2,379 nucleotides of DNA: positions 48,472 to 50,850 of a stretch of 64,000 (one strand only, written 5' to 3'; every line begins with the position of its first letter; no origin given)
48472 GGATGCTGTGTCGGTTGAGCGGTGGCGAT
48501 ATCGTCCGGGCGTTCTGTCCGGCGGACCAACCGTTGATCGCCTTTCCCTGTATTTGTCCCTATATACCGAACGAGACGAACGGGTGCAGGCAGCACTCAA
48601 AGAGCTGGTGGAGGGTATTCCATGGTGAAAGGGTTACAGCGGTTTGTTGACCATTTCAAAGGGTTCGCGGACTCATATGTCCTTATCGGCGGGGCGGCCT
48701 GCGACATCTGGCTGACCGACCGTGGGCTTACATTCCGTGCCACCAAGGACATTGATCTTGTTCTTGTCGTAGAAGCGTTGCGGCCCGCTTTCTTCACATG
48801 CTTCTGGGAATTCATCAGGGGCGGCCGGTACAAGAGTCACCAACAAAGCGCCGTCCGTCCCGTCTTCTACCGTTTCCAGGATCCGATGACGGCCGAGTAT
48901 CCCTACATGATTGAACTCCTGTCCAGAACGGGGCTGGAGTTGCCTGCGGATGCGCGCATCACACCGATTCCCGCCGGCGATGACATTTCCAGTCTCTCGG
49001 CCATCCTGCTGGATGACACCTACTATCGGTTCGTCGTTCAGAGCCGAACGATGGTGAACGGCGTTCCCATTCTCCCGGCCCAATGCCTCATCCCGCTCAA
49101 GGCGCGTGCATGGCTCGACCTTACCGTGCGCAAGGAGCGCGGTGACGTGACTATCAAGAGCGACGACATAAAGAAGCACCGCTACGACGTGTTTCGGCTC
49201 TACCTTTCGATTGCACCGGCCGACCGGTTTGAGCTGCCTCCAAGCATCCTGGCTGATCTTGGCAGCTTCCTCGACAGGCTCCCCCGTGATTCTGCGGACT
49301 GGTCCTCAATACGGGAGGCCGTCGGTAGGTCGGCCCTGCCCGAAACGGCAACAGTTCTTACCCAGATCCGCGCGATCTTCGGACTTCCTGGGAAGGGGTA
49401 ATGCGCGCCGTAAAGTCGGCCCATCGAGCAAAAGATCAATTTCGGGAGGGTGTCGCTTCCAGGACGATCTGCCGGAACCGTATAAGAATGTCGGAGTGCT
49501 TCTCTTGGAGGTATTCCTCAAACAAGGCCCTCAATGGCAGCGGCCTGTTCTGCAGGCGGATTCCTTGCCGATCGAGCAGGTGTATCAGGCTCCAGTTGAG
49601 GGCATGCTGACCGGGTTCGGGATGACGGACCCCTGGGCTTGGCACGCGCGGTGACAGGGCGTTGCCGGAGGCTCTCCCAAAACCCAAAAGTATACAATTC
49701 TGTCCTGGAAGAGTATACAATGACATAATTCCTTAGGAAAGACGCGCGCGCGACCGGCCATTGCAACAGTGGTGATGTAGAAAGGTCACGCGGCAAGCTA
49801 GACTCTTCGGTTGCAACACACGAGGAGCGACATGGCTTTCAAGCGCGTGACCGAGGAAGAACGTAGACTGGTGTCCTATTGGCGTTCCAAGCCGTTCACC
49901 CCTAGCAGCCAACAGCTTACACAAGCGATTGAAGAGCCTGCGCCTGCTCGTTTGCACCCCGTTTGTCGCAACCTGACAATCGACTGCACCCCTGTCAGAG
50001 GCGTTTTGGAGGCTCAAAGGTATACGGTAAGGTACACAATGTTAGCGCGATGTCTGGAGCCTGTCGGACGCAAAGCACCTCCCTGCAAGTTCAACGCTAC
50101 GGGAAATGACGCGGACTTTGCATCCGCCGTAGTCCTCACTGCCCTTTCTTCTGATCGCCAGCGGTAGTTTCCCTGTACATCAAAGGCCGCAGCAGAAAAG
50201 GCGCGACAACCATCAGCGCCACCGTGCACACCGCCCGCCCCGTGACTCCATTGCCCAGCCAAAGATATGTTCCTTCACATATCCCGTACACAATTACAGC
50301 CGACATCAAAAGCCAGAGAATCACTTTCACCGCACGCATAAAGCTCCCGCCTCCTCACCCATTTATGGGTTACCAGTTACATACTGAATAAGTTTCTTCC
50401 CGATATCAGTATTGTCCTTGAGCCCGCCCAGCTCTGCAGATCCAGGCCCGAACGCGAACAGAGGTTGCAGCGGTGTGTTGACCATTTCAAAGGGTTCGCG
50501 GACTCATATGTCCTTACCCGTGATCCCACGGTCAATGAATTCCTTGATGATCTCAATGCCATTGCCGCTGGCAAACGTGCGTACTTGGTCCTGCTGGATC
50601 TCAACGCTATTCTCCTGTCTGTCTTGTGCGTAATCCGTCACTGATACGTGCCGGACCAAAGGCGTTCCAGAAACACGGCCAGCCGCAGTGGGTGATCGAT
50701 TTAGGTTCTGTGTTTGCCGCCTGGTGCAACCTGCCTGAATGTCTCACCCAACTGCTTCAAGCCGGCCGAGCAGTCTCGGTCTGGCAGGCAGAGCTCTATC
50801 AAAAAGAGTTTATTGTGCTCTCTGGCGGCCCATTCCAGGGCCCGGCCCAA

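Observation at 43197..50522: tRNA-Gln-adjacent accessory island bounded by 138-bp direct repeats, carrying protease-inhibitor-like genes and an AbiE TA system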

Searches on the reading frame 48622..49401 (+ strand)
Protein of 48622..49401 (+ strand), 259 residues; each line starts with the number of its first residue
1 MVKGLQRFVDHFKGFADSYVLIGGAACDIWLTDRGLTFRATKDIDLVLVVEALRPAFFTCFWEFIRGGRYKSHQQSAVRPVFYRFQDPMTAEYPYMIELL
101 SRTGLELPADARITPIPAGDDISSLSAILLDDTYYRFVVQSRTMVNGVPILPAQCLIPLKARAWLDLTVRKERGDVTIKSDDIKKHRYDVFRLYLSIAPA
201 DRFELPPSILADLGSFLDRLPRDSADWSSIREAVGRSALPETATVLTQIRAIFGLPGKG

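Call 7: search_protein_families(library=pfam, proteins=[window:48622-49401:+], max_evalue=0.1)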
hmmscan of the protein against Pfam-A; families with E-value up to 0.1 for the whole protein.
window:48622-49401:+ (259 aa): 1 family
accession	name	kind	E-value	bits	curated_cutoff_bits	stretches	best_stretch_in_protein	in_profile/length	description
PF08843.17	AbiEii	-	0.083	13.2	22.5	0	12-195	8-170/238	Nucleotidyl transferase AbiEii toxin, Type IV TA system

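Call 12: find_encoding_contigs(protein=window:48622-49401:+, flank=10000, max_places=10)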
Protein window:48622-49401:+ (259 aa): 7 contigs read that carry it; 5 places shown.
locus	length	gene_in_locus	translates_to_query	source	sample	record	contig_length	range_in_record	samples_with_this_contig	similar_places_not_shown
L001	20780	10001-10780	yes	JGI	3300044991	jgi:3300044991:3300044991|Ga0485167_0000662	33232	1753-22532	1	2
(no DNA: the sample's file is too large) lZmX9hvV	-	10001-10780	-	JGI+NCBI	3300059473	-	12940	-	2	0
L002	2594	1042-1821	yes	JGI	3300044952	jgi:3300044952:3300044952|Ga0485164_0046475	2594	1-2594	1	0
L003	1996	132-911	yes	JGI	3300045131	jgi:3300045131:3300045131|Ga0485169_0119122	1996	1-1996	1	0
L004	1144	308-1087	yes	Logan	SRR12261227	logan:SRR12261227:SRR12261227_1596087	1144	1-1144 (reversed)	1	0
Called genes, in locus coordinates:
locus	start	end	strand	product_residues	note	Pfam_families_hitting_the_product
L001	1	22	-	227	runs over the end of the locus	-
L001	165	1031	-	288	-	PF08450:SGL, PF03088:Str_synth (faint)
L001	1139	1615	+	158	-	PF03974:Ecotin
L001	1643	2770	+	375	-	PF04055:Radical_SAM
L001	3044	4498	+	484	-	PF03446:NAD_binding_2, PF00393:6PGD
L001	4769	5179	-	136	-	-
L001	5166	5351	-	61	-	-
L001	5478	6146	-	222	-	-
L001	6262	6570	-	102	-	-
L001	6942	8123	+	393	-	PF13243:SQHop_cyclase_C (faint)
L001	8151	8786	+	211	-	PF00031:Cystatin (weak), PF16845:SQAPI (faint)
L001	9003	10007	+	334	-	-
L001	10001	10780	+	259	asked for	-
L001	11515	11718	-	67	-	-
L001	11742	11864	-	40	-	-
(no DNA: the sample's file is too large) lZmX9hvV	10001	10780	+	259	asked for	-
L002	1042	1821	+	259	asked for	-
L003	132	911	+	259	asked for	-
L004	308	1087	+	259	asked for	-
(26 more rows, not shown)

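Call 16: search_protein_families(library=padloc, proteins=[window:48622-49401:+], max_evalue=0.1)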
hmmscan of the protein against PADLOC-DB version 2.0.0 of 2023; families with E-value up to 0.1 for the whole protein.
window:48622-49401:+ (259 aa): 1 family
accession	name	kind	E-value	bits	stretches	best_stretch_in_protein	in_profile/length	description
PDLC02291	AbiEii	-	0.05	10.9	1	7-51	45-81/310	AbiEii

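Call 17: search_protein_families(library=ncbifam, proteins=[window:48622-49401:+], max_evalue=0.1)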
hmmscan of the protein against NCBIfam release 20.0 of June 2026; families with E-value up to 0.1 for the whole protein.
window:48622-49401:+ (259 aa): 0 families

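Call 26: search_solved_structures(query=window:48622-49401:+, max_evalue=10)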
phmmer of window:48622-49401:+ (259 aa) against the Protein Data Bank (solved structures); distinct sequences matched with E-value up to 10: 0.

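Call 27: find_homologous_proteins(query=window:48622-49401:+, max_evalue=0.001)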
Query window:48622-49401:+ (259 aa): 6320 proteins with E <= 0.001 among 7937 candidates; the best 120 are listed.
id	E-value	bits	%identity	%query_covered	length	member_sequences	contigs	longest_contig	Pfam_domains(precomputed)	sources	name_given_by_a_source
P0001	2.1e-170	583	100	100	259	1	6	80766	-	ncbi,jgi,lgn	jgi:hypothetical protein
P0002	1.4e-141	488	83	100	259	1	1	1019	-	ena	-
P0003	4.9e-119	415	69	98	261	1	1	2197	-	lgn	-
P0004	7.0e-118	411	72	98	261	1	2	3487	-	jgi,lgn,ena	-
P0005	1.5e-116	406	70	98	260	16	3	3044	-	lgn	-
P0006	3.2e-116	405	71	100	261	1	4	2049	-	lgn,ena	-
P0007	1.1e-114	400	69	98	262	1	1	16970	-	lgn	-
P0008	2.0e-114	399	69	98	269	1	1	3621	-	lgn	-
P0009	5.7e-114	398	68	99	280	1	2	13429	-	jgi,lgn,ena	-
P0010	4.4e-113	395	69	98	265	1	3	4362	-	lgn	-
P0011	1.0e-112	394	68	98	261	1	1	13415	-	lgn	-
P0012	7.1e-112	391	68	98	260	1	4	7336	-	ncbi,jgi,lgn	jgi:hypothetical protein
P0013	1.9e-109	383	67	98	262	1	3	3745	-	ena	-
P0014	6.5e-109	381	65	98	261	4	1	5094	-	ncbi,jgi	jgi:hypothetical protein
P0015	4.4e-107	375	63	100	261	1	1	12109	-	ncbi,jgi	jgi:hypothetical protein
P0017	5.2e-106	372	61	100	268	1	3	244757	PF08843.18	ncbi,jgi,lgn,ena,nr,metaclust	ncbi:MAG TPA: hypothetical protein DCZ95_13890 [Verrucomicrobia bacterium]|nr:MAG: hypothetical prot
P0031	4.9e-97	342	61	98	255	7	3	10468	PF08843.18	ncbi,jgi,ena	-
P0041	1.1e-95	338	58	98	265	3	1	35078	PF08843.18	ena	-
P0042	2.0e-95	337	57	98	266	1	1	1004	PF08843.18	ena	-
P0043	2.2e-95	337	57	98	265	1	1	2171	PF08843.18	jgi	jgi:hypothetical protein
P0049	1.3e-93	331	57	98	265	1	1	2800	PF08843.18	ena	-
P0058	6.4e-91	322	57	95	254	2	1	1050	PF08843.18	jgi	-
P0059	3.4e-90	320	56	98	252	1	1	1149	PF08843.18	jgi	-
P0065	2.3e-89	317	57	100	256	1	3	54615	PF08843.18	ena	-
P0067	3.0e-89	317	57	98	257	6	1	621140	PF08843.18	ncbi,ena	-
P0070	1.2e-88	315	56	99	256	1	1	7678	PF08843.18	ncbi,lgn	-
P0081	1.0e-87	312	57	99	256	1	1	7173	PF08843.18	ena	-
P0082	1.1e-87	312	58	99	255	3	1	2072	PF08843.18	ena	-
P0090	9.6e-87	309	57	99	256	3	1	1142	PF08843.18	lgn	-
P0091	1.1e-86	309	56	99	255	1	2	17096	PF08843.18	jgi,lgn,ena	-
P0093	2.0e-86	308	56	98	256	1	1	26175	PF08843.18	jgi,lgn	jgi:hypothetical protein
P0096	4.2e-86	307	56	98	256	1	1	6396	PF08843.18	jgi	jgi:hypothetical protein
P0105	3.9e-84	300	55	98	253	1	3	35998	PF08843.18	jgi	jgi:hypothetical protein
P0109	1.1e-83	299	56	99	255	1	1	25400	PF08843.18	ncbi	-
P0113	2.3e-83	298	56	98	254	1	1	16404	PF08843.18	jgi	jgi:hypothetical protein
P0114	3.7e-83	297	54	98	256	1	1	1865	PF08843.18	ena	-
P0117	7.0e-83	296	53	99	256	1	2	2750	PF08843.18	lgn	-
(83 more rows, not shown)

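Call 28: find_encoding_contigs(protein=P0007, flank=8000, max_places=3)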
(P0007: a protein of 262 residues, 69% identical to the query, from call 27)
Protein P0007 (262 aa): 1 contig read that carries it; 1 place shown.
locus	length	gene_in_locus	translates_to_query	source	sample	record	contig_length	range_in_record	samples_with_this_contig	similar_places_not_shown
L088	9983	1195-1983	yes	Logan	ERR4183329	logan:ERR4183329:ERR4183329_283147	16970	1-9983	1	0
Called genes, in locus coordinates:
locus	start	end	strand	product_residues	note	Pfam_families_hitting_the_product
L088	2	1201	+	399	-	?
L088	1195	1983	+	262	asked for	-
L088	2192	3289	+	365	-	-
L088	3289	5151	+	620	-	PF13250:SNIPE, PF10544:T5orf172, PF13455:MUG113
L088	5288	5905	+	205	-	PF19570:DUF6088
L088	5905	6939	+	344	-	PF08843:AbiEii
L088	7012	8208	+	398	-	-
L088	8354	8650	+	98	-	-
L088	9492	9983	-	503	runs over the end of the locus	PF13271:DUF4062, PF13749:HATPase_c_4, PF21247:Fic-like_C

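Call 29: find_encoding_contigs(protein=P0009, flank=8000, max_places=3)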
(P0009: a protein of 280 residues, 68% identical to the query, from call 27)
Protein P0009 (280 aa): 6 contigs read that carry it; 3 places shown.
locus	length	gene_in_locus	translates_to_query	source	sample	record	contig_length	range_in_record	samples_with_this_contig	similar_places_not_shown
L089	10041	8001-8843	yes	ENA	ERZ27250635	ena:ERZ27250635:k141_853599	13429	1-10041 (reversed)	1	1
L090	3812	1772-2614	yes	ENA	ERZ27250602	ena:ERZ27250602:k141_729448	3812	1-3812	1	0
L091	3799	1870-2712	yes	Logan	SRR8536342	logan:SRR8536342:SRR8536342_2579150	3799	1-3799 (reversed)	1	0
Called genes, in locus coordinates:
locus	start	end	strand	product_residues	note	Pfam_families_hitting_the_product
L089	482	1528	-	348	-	PF01728:FtsJ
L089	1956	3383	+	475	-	PF02614:UxaC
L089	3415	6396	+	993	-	PF20465:MmeI_hel, PF20473:MmeI_Mtase, PF20466:MmeI_TRD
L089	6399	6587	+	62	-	-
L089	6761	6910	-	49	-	-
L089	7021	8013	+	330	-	-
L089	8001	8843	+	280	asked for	-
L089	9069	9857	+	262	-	PF02265:S1-P1_nuclease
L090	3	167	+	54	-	?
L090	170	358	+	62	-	-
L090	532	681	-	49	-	-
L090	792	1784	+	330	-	-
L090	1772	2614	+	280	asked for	-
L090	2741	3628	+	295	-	PF02265:S1-P1_nuclease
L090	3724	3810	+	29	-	?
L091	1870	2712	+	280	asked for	-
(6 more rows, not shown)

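Call 30: find_encoding_contigs(protein=P0011, flank=8000, max_places=3)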
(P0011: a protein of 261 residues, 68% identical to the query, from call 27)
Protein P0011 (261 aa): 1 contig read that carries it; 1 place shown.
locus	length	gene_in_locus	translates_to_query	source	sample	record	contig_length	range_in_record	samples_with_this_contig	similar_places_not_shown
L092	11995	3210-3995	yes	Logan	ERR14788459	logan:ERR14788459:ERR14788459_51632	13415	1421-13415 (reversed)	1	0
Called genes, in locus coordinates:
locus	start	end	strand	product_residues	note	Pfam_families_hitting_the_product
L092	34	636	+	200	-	-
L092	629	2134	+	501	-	PF12161:HsdM_N, PF02384:N6_Mtase, PF01170:UPF0020 (weak)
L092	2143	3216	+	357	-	-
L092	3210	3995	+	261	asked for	-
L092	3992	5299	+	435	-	PF01420:Methylase_S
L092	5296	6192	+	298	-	PF00069:Pkinase, PF07714:PK_Tyr_Ser-Thr (weak), PF17667:Pkinase_fungal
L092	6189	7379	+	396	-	-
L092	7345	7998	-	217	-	-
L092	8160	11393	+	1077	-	PF04313:HSDR_N, PF04851:ResIII, PF18766:SWI2_SNF2, PF22679:T1R_D3-like, PF11867:T1RH-like_C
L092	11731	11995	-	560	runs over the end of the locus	?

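Call 36: search_protein_families(library=pfam, alignment_id=A1, max_evalue=0.001)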
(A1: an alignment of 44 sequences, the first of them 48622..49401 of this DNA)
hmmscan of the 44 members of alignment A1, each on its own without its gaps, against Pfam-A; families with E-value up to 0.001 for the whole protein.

A. member 1, window:48622-49401:+ (259 aa): 0 families

B. families by the number of members that match (of 44 scanned): 1 family
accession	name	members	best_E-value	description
PF08843.17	AbiEii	23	3.6e-07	Nucleotidyl transferase AbiEii toxin, Type IV TA system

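Call 37: search_solved_structures(query=A1, max_evalue=1)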
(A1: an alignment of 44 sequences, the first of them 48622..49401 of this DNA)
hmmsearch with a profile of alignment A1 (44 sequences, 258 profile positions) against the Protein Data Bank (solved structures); distinct sequences matched with E-value up to 1: 35.
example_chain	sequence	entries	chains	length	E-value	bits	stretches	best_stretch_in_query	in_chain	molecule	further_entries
8u3y_A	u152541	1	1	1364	0.042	16.5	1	47-150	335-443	CRISPR-associated endonuclease Cas9/Csn1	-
5fw2_B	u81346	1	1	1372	0.043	16.5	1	47-150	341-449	CRISPR-ASSOCIATED ENDONUCLEASE CAS9/CSN1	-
5fw1_B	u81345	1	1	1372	0.043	16.5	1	47-150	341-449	CRISPR-ASSOCIATED ENDONUCLEASE CAS9/CSN1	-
5fw3_B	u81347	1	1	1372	0.043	16.5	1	47-150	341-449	CRISPR-ASSOCIATED ENDONUCLEASE CAS9/CSN1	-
5b2s_B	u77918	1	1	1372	0.043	16.5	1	47-150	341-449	CRISPR-associated endonuclease Cas9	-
5b2r_B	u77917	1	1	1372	0.043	16.5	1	47-150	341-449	CRISPR-associated endonuclease Cas9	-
5b2t_B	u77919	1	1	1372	0.043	16.5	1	47-150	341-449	CRISPR-associated endonuclease Cas9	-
8t79_A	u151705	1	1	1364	0.043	16.5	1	47-150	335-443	CRISPR-associated endonuclease Cas9/Csn1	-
6vpc_B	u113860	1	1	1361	0.043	16.5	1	47-150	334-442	CRISPR-associated endonuclease Cas9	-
7v59_B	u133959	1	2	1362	0.043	16.5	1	47-150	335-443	CRISPR-associated endonuclease Cas9/Csn1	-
8t6t_A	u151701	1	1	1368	0.043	16.5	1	47-150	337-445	CRISPR-associated endonuclease Cas9/Csn1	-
8spq_A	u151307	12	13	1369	0.043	16.5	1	47-150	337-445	CRISPR-associated endonuclease Cas9/Csn1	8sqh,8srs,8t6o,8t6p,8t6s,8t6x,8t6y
9k4c_A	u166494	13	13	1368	0.043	16.5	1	47-150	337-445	CRISPR-associated endonuclease Cas9/Csn1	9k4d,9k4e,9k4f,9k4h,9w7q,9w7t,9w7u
9h4l_A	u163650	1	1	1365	0.043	16.5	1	47-150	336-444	CRISPR-associated endonuclease Cas9/Csn1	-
8tzz_A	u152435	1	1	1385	0.044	16.5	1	47-150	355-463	CRISPR-associated endonuclease Cas9/Csn1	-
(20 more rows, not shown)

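Call 40: predict_structure(alignment_id=A1)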
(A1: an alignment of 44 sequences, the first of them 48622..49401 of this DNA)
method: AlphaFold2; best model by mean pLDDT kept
length: 259 residues; sequences in the alignment: 44
mean_pLDDT: 86.9   pTM: 0.84
mean pLDDT of the five models: 86.9, 84.2, 83.3, 79.6, 78.1
residues with pLDDT >= 90: 145; 70-90: 87; 50-70: 26; < 50: 1
segments of 3 or more residues with pLDDT < 50: none
pLDDT, mean of each block of 10 residues (from residue 1): 90 94 90 82 87 87 92 74 87 89 69 59 72 90 94 93 92 88 92 91 94 96 93 87 95 81
secondary structure, 60 per line:
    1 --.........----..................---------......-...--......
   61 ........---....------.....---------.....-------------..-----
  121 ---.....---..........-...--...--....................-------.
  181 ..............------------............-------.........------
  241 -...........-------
elements in order: H3-11 E19-22 H23-33 E43-48 H55-68 E72-75 E82-86 E96-100 H124-128 H132-141 E143-145 E148-150 H153-172 H180-194 H207-218 H226-234 H242-252

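Call 49: fold_search(model_id=the predicted structure, library=pdb)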
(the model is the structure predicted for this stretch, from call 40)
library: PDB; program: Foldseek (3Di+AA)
matches with E <= 10: 289; with E <= 0.001: 1
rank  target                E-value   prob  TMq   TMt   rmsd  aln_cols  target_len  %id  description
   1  8an5_A                5.3e-05  1.00  0.41  0.52   7.4       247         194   15  MenAT1 toxin-antitoxin complex (rv0078a-rv0078b) from Mycobacterium tuberculosis H37Rv (released 2023-08-02)
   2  6kal_C                2.9e-02  0.82  0.23  0.15   8.5       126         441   17  Crystal structure of FKRP in complex with Mg ion and CMP (released 2020-01-15)
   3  6kak_C                3.3e-02  0.85  0.23  0.15   5.9       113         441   17  Crystal structure of FKRP in complex with Mg ion (released 2020-01-15)
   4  6kal_D                3.3e-02  0.75  0.22  0.14  10.4       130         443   18  Crystal structure of FKRP in complex with Mg ion and CMP (released 2020-01-15)
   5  6kal_B                3.5e-02  0.87  0.23  0.15   5.8       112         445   18  Crystal structure of FKRP in complex with Mg ion and CMP (released 2020-01-15)
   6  2ga9_D                4.1e-02  0.77  0.28  0.18  10.2       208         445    8  Crystal Structure of the Heterodimeric Vaccinia Virus Polyadenylate Polymerase with Bound ATP-gamma-S (released 2006-05-16)
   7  6l7s_B                4.6e-02  0.82  0.23  0.15   6.1       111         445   19  Crystal structure of FKRP in complex with Mg ion, Zinc peak data (released 2020-01-15)
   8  6kak_B                5.8e-02  0.80  0.23  0.15   6.1       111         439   19  Crystal structure of FKRP in complex with Mg ion (released 2020-01-15)
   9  6kak_A                6.4e-02  0.77  0.23  0.15   6.1       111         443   19  Crystal structure of FKRP in complex with Mg ion (released 2020-01-15)
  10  6kan_B                7.2e-02  0.75  0.23  0.15   6.1       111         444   19  Crystal structure of FKRP in complex with Ba ion (released 2020-01-15)
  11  6kak_D                7.2e-02  0.72  0.22  0.15   7.0       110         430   17  Crystal structure of FKRP in complex with Mg ion (released 2020-01-15)
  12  2gaf_D                1.1e-01  0.60  0.29  0.19   9.4       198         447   11  Crystal Structure of the Vaccinia Polyadenylate Polymerase Heterodimer (apo form) (released 2006-05-16)
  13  4fhx                  2.3e-01  0.28  0.23  0.19   9.3       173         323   12  Crystal structures of the Cid1 poly (U) polymerase reveal the mechanism for UTP selectivity - H336N mutant bound to MgAT (released 2012-08-29)
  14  6iph                  2.6e-01  0.41  0.27  0.23   8.6       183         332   16  Binary Complex of Human DNA Polymerase Mu with MndATP (released 2019-05-29)
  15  3owg_A                3.4e-01  0.44  0.31  0.20   8.4       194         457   10  Crystal structure of vaccinia virus Polyadenylate polymerase(vp55) (released 2011-09-21)
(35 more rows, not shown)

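Call 70: search_protein_families(library=phrogs, proteins=[window:48622-49401:+], max_evalue=0.01)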
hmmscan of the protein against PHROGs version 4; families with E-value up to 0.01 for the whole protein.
window:48622-49401:+ (259 aa): 0 families

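Call 76: list_cluster_members(proteins=[window:48622-49401:+, window:41671-43125:+, window:45563-46744:+])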
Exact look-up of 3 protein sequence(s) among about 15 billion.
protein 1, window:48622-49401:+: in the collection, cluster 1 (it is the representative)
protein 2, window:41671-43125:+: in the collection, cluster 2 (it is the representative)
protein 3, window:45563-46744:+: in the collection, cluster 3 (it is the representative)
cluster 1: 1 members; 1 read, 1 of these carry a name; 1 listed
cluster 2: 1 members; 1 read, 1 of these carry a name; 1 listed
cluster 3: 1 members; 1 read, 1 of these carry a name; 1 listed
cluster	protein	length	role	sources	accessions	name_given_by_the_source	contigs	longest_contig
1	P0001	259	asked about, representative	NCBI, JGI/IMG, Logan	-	hypothetical protein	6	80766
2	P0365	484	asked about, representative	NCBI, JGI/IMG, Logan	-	6-phosphogluconate dehydrogenase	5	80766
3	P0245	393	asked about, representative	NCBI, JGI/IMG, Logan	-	hypothetical protein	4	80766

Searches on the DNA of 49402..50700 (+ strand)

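Call 62: search_dna_similar(query=window:49402-50700:+, collection=plasmids, mode=distant, max_evalue=0.001, max_rows=10)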
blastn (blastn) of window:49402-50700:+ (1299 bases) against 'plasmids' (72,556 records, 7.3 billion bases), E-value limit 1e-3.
No match.

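Call 63: search_dna_similar(query=window:49402-50700:+, collection=phages, mode=distant, max_evalue=0.001, max_rows=10)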
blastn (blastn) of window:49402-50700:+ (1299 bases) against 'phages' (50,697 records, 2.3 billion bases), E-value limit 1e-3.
No match.
